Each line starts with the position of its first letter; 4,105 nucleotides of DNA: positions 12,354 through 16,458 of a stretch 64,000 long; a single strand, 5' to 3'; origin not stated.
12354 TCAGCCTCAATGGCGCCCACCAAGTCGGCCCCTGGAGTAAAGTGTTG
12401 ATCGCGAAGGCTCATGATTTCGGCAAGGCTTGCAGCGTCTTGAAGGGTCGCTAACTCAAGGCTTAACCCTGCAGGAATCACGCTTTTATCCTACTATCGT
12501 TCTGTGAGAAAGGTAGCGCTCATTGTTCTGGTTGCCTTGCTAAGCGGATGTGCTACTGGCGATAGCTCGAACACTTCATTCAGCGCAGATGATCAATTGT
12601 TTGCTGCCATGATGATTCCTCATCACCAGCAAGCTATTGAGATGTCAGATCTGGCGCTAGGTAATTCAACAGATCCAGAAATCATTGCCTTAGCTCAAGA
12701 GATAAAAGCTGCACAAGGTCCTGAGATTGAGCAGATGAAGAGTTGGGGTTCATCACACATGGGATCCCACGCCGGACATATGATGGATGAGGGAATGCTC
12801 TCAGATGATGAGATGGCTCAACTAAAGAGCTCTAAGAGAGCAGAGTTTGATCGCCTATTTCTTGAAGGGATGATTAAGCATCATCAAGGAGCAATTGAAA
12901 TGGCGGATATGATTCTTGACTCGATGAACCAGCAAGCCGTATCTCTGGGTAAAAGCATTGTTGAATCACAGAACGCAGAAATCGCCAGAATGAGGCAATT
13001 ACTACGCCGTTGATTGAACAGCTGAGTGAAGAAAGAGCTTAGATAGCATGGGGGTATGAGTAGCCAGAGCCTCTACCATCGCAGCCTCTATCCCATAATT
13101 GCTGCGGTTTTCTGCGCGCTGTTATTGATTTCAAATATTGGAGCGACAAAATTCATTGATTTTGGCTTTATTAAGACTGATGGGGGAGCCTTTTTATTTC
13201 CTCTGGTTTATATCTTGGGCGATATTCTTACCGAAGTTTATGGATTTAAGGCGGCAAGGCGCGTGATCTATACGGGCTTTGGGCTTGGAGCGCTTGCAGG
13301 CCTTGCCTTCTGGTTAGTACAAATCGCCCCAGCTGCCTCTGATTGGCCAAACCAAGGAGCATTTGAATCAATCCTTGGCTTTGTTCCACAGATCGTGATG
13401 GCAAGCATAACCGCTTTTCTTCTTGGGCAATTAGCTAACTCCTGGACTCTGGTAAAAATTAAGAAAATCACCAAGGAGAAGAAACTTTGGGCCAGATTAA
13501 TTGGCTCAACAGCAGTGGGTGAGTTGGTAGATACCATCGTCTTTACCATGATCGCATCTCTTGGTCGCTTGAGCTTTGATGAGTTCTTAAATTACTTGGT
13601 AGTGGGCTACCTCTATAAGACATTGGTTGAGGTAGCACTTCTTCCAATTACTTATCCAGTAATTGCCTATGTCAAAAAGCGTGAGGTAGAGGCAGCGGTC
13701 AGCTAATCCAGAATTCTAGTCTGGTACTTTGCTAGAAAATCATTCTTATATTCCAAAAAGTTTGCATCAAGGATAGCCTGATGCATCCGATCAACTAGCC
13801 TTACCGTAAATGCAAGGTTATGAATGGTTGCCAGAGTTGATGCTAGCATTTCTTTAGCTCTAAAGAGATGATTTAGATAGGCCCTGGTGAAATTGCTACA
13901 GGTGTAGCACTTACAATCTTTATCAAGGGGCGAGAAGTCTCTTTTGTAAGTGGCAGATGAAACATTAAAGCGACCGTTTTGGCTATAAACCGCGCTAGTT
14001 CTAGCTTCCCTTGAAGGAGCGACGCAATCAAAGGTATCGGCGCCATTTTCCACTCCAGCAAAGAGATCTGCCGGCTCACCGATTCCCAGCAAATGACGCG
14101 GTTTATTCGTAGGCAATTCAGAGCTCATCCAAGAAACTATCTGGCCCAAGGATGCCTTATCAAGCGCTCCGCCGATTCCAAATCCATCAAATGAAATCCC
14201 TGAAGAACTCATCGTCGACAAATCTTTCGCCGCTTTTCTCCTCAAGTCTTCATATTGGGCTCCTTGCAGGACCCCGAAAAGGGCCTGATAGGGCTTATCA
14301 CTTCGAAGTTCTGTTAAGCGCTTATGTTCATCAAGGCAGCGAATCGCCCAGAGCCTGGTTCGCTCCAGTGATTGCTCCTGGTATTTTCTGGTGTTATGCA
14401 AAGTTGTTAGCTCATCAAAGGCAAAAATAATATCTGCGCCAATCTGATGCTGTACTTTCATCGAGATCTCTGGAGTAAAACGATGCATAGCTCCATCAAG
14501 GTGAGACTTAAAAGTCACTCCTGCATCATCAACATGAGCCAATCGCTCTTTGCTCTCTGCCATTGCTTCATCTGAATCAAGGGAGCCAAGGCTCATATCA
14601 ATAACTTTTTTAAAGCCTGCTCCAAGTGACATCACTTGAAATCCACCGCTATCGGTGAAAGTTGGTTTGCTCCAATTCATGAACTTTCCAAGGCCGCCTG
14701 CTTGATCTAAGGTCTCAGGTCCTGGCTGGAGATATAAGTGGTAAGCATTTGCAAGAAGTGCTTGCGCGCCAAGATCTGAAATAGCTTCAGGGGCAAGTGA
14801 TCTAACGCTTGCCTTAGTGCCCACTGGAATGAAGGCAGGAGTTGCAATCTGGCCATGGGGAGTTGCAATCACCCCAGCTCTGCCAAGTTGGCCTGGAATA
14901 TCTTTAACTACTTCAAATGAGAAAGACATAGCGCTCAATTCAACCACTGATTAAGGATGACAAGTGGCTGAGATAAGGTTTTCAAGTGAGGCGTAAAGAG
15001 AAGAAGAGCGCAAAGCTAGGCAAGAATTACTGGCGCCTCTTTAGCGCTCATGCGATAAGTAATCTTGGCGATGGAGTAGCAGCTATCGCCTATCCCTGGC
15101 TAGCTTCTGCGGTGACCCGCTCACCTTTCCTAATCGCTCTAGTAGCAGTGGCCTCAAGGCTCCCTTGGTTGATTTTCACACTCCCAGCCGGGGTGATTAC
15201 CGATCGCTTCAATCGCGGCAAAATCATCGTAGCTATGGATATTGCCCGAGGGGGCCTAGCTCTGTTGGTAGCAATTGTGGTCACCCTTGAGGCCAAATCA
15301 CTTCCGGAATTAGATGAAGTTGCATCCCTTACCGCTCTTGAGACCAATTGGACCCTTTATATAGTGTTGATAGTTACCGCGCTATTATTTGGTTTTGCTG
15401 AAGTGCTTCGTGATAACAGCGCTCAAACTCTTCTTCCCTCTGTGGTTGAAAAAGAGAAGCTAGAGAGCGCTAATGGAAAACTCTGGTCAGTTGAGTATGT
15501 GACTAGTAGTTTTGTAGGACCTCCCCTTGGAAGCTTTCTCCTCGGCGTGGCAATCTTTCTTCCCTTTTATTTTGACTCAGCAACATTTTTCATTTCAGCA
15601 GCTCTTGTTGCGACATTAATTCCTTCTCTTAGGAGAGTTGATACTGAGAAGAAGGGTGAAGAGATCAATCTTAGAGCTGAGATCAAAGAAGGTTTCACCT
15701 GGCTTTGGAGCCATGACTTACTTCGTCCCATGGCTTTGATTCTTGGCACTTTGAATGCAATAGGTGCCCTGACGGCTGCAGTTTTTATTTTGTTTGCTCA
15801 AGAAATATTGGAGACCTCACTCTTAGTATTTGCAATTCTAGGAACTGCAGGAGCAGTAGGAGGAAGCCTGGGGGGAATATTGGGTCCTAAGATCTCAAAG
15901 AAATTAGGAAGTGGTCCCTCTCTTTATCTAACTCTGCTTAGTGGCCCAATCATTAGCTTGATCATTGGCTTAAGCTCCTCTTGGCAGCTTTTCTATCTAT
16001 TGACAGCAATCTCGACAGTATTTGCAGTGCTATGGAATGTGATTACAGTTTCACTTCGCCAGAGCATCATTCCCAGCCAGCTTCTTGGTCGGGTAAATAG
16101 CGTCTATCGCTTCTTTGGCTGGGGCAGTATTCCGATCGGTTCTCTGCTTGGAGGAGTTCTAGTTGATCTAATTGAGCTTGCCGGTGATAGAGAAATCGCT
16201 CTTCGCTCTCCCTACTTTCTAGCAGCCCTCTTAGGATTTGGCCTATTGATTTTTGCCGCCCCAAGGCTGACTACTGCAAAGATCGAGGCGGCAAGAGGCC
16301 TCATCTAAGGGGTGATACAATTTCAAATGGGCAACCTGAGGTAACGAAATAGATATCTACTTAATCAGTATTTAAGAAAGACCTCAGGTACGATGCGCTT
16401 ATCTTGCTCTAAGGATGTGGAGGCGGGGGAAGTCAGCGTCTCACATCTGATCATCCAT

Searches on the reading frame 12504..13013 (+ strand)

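Call 60: search_protein_families(library=pfam, proteins=[window:12504-13013:+], max_evalue=0.00001)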
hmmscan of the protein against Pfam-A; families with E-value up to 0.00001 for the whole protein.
window:12504-13013:+ (169 aa): 2 families
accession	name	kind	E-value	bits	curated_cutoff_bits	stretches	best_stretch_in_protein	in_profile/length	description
PF03713.19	DUF305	-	7.5e-41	140.2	27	1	30-167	1-151/151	Domain of unknown function (DUF305)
PF13628.12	DUF4142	-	1.7e-10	41.7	27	1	29-146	2-117/138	Domain of unknown function (DUF4142)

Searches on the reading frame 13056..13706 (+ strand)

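Call 60: search_protein_families(library=pfam, proteins=[window:13056-13706:+], max_evalue=0.00001)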
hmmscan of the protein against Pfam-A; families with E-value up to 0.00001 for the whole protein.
window:13056-13706:+ (216 aa): 1 family
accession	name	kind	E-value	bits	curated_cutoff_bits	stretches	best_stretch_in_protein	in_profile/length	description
PF02592.20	Vut_1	-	4.5e-52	176.9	27.2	1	42-201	1-151/152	Putative vitamin uptake transporter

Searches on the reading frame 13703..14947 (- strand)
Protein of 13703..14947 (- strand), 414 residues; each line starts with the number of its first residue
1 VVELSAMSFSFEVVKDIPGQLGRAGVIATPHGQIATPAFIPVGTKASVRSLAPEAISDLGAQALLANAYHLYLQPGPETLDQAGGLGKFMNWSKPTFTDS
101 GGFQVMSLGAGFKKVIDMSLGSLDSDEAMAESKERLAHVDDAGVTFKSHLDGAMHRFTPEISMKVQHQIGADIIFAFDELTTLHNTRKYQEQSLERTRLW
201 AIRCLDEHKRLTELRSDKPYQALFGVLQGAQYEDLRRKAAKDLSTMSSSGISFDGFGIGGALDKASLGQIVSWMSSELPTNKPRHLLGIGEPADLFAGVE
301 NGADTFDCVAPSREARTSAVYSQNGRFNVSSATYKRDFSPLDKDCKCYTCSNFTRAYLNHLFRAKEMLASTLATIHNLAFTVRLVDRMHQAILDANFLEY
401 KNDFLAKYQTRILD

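Call 60: search_protein_families(library=pfam, proteins=[window:13703-14947:-], max_evalue=0.00001)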
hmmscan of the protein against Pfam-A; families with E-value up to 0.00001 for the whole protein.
window:13703-14947:- (414 aa): 1 family
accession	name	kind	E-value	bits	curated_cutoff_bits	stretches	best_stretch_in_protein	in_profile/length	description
PF01702.25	TGT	-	1.6e-123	412.7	26.3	1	22-409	3-356/357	Queuine tRNA-ribosyltransferase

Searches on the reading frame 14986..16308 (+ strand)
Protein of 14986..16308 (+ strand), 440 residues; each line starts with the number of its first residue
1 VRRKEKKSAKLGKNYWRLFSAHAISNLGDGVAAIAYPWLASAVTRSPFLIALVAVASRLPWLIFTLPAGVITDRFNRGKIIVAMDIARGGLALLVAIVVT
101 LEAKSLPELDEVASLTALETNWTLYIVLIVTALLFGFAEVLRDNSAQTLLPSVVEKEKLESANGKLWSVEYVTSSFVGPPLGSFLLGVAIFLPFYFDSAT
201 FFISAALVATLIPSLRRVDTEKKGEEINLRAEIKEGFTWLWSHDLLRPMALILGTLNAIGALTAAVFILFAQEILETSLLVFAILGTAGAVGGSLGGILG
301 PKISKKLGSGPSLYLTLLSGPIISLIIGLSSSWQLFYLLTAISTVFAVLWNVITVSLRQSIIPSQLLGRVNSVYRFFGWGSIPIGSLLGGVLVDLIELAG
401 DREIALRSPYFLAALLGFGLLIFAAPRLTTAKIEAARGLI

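Call 60: search_protein_families(library=pfam, proteins=[window:14986-16308:+], max_evalue=0.00001)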
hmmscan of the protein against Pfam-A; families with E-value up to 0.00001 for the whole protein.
window:14986-16308:+ (440 aa): 2 families
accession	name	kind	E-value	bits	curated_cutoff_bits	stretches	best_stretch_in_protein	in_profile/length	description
PF07690.21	MFS_1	-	3.9e-22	79.1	33.4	1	18-382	1-343/347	Major Facilitator Superfamily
PF05977.19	MFS_3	-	8.2e-21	74.5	27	1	17-401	14-375/524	Transmembrane secretion effector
